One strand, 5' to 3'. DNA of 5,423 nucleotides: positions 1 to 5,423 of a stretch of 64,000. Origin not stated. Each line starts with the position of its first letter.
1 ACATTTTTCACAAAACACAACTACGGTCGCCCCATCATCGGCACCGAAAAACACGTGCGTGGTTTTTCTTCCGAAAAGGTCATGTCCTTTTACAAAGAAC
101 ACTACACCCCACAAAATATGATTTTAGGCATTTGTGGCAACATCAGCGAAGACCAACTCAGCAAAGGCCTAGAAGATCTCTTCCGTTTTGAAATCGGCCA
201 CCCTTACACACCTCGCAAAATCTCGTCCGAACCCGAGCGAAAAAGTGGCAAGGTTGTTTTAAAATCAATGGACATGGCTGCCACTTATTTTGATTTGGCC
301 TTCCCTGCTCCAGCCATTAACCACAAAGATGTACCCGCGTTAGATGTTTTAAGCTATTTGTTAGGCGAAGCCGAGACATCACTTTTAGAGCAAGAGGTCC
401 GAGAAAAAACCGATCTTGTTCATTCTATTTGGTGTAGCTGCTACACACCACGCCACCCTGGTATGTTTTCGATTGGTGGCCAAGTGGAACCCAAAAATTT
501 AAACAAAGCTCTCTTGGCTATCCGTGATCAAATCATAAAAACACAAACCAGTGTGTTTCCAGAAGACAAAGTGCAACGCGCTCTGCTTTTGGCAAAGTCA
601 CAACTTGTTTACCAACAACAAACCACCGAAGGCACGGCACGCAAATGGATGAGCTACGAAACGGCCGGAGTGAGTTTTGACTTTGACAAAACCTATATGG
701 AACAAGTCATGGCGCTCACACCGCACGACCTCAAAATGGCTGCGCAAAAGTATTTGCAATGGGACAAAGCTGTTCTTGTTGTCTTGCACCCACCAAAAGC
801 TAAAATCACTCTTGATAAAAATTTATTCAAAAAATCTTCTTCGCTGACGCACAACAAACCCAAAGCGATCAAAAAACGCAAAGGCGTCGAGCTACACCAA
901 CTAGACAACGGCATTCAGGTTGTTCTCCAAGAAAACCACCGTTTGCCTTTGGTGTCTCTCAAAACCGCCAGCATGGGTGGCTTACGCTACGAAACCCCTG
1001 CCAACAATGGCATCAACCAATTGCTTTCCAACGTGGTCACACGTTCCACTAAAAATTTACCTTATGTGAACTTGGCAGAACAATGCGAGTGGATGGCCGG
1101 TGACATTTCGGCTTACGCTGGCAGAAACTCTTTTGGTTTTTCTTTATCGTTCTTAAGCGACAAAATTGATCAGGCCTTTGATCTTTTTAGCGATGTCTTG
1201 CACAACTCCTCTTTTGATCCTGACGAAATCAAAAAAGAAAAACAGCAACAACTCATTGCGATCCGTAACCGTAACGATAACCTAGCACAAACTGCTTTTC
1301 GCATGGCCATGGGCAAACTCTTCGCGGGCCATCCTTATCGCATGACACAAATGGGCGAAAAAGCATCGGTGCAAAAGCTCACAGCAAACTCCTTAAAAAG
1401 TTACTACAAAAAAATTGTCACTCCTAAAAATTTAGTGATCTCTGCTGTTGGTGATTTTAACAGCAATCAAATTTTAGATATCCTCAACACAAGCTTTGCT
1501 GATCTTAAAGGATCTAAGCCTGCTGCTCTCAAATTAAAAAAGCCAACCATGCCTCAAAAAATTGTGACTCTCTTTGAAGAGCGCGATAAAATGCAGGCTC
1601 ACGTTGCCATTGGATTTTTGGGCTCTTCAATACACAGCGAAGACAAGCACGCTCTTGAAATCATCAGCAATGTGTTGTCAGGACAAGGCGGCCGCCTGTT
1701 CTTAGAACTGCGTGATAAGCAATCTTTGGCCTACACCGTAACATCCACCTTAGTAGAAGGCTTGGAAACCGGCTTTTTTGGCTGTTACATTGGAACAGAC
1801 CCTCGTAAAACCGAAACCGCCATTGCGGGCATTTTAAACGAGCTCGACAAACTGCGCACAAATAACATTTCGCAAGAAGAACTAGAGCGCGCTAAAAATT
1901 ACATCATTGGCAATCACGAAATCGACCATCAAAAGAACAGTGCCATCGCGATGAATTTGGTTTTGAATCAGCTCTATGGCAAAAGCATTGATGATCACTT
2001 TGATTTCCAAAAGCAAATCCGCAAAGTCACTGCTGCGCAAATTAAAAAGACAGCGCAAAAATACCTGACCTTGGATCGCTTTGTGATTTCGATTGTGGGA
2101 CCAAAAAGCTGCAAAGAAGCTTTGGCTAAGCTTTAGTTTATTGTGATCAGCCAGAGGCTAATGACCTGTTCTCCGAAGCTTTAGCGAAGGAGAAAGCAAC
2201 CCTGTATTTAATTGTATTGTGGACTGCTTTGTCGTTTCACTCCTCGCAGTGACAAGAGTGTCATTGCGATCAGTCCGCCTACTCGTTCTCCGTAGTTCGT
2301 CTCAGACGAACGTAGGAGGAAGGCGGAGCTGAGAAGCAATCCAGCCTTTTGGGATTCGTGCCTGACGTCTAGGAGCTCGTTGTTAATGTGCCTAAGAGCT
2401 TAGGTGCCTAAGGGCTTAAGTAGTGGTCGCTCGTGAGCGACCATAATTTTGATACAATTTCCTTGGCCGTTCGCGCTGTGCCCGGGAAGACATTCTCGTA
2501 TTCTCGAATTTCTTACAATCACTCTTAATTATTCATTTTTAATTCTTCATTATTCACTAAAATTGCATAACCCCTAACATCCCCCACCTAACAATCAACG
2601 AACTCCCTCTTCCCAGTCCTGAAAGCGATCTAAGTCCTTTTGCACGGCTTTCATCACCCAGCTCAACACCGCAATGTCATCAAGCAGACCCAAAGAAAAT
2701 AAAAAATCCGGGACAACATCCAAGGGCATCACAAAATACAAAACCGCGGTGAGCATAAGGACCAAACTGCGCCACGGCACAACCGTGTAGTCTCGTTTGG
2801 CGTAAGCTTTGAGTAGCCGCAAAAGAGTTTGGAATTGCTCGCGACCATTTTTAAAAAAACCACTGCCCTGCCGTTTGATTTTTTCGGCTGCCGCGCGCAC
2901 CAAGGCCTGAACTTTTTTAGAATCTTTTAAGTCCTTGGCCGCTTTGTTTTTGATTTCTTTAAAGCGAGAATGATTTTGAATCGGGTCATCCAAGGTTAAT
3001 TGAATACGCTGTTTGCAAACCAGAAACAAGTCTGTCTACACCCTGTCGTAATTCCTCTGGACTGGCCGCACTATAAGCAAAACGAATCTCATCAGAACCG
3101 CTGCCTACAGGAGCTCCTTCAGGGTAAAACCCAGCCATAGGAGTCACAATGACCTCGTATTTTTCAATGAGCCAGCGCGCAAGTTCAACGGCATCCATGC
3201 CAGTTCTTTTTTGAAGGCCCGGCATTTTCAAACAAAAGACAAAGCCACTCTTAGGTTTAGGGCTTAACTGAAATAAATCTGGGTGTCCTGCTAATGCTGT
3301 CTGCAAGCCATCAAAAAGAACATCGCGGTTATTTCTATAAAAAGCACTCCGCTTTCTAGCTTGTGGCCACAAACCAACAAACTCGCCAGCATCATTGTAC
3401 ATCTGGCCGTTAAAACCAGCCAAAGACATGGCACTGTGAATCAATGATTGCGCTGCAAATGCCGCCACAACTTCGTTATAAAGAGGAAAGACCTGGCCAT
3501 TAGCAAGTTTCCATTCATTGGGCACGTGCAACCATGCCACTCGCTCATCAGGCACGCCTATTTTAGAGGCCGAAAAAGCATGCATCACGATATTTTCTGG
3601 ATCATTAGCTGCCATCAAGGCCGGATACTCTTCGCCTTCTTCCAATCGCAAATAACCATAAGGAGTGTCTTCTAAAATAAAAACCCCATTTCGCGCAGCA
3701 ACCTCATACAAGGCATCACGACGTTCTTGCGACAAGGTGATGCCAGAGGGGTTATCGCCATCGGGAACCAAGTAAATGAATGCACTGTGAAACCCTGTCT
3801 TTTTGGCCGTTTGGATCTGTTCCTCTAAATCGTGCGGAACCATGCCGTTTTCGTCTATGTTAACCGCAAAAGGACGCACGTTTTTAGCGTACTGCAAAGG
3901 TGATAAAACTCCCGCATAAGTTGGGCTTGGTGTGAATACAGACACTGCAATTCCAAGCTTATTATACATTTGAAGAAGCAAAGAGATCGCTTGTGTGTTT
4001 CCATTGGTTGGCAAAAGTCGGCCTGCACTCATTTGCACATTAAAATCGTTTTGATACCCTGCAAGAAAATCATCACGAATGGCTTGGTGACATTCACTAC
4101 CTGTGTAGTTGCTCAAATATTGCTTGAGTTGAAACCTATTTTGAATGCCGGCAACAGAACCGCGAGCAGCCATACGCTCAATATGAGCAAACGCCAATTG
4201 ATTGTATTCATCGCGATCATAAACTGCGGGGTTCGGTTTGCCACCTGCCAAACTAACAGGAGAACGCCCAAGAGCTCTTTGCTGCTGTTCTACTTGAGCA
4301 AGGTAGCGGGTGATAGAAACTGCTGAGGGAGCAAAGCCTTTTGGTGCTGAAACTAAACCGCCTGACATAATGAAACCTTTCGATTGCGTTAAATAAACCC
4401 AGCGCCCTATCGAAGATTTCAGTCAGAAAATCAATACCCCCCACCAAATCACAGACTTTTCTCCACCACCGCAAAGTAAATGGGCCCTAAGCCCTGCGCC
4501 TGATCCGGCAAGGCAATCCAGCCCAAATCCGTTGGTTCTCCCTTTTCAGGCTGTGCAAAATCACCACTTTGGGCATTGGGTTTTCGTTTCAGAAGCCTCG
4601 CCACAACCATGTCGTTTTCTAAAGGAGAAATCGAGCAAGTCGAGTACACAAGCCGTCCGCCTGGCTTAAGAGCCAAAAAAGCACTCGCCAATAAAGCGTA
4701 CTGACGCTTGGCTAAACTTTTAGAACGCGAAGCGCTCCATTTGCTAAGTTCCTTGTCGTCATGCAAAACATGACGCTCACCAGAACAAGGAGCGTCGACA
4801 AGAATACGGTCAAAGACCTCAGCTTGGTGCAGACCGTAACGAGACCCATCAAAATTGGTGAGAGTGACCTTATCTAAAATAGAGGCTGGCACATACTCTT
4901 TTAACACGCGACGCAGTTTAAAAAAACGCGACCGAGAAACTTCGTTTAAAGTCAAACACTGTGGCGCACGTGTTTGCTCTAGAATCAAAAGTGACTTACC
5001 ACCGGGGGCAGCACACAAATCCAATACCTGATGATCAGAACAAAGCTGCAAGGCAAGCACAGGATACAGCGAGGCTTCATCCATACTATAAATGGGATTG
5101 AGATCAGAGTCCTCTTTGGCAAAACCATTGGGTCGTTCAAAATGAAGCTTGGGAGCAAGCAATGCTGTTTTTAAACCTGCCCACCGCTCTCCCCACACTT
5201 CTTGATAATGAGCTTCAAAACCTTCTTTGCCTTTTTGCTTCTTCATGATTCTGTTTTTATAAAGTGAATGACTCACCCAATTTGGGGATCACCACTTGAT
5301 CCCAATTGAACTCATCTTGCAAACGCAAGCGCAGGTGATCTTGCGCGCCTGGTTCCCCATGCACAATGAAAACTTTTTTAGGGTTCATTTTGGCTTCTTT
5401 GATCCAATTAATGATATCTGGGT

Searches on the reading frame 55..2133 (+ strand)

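Call 29: search_protein_families(library=pfam, proteins=[window:55-2133:+], max_evalue=0.001)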
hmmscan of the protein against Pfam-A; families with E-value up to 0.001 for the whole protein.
window:55-2133:+ (693 aa): 3 families
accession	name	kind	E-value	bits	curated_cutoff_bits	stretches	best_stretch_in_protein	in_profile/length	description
PF05193.26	Peptidase_M16_C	-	2e-76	256.3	23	2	441-615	1-179/181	Peptidase M16 inactive domain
PF00675.25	Peptidase_M16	-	2e-16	60.7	22.3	1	292-428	5-141/149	Insulinase (Peptidase family M16)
PF08367.16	M16C_assoc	-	2.5e-05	24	25.3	0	332-424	127-228/252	Peptidase M16C associated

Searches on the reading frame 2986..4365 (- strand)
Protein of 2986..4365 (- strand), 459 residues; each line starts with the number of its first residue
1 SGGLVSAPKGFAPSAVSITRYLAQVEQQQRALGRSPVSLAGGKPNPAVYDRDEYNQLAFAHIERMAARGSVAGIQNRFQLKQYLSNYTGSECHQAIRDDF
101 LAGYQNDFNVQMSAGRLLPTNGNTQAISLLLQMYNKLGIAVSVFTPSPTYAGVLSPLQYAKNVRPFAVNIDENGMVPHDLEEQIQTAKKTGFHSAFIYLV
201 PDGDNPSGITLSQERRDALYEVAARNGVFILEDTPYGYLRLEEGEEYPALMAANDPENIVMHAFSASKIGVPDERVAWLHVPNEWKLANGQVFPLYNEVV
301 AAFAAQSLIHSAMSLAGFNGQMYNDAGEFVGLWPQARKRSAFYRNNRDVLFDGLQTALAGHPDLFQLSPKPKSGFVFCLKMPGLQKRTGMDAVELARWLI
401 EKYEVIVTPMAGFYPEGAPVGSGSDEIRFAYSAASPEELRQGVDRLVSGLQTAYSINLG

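Call 29: search_protein_families(library=pfam, proteins=[window:2986-4365:-], max_evalue=0.001)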
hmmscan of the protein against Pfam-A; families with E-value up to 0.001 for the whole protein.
window:2986-4365:- (459 aa): 1 family
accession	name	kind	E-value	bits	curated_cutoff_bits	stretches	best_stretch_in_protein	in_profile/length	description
PF00155.27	Aminotran_1_2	-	3.6e-16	59.8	19.7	1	78-446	29-361/361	Aminotransferase class I and II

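Call 54: find_encoding_contigs(protein=window:2986-4365:-, flank=10000, max_places=4)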
Protein window:2986-4365:- (459 aa): no gene with exactly this product is on record in the collection.

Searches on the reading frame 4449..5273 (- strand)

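Call 29: search_protein_families(library=pfam, proteins=[window:4449-5273:-], max_evalue=0.001)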
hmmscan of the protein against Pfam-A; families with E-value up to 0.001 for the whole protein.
window:4449-5273:- (274 aa): 1 family
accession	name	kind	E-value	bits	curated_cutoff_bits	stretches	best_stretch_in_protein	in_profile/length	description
PF01189.24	Methyltr_RsmB-F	-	8.2e-32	110.9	27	1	73-242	2-168/199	16S rRNA methyltransferase RsmB/F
